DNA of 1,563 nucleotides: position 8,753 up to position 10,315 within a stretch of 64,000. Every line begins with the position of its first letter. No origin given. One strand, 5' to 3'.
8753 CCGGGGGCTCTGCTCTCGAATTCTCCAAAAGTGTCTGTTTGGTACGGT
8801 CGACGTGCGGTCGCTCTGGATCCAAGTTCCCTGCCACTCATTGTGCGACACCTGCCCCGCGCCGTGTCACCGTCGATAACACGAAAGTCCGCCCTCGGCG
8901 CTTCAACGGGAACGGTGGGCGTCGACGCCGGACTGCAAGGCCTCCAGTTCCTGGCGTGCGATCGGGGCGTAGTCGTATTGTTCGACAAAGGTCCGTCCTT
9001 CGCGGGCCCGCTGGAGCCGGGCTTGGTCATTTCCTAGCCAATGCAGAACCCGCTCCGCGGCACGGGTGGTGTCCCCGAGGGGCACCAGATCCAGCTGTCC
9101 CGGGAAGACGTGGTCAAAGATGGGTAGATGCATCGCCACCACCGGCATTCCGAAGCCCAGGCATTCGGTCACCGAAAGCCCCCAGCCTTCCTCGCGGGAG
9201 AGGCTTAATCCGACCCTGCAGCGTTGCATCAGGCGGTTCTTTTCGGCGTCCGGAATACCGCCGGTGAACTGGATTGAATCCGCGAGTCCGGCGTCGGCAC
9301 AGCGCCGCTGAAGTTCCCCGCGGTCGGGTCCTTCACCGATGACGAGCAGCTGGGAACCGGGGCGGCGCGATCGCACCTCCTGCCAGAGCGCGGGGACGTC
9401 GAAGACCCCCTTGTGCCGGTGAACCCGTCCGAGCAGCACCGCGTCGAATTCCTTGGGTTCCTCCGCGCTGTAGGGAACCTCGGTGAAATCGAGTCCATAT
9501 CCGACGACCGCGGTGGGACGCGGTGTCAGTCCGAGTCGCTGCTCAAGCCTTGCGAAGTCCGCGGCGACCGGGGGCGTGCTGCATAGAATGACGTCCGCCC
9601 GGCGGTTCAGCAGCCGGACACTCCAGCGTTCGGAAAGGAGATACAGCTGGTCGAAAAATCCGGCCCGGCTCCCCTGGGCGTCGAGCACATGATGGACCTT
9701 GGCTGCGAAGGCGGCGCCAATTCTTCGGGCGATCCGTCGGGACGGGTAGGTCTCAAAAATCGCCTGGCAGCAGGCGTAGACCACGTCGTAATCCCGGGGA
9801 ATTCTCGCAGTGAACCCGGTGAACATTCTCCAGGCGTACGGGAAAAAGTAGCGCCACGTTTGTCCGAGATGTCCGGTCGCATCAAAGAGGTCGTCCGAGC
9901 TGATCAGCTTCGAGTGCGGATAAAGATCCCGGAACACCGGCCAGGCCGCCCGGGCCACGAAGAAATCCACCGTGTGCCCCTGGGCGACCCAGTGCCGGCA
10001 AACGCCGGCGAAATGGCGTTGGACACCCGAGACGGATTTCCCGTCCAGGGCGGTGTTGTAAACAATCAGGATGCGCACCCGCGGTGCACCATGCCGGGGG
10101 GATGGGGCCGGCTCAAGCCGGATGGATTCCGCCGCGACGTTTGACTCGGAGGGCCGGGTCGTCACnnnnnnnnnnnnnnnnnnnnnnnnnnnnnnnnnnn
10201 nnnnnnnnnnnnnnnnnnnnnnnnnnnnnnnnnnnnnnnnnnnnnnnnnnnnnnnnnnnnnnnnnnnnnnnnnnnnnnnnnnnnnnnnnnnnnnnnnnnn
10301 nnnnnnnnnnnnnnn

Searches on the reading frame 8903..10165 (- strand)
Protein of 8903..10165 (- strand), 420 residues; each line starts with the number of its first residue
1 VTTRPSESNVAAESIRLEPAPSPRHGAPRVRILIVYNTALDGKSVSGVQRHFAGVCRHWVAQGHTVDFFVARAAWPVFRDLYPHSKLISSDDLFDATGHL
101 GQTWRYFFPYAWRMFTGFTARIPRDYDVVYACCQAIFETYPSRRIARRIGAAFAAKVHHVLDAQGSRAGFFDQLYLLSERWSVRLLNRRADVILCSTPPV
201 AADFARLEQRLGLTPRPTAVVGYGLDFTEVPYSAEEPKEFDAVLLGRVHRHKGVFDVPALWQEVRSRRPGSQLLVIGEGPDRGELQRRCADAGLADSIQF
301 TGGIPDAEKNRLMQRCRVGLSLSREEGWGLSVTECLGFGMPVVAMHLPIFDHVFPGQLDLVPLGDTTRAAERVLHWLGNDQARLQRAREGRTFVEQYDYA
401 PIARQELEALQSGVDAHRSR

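Call 57: search_protein_families(library=pfam, proteins=[window:8903-10165:-], max_evalue=0.00001)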
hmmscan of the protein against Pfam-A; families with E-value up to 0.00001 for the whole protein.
window:8903-10165:- (420 aa): 6 families
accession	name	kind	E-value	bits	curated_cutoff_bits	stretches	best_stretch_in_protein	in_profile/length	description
PF00534.26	Glycos_transf_1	-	6.3e-19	68.6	26.4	1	235-389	11-168/172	Glycosyl transferases group 1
PF13692.12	Glyco_trans_1_4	-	1.7e-16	61.2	27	1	242-378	4-141/142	Glycosyl transferases group 1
PF13524.12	Glyco_trans_1_2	-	1.1e-08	35.6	25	1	263-405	8-141/144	Glycosyl transferase-like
PF13439.12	Glyco_transf_4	-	1.6e-08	35.2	28.5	1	45-226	1-167/170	Glycosyltransferase Family 4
PF13579.12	Glyco_trans_4_4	-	2.1e-08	35.1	29.7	1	46-224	1-158/158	Glycosyl transferase 4-like domain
PF20706.3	GT4-conflict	-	1e-07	31.7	26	1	184-344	141-310/385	Family 4 Glycosyltransferase in conflict systems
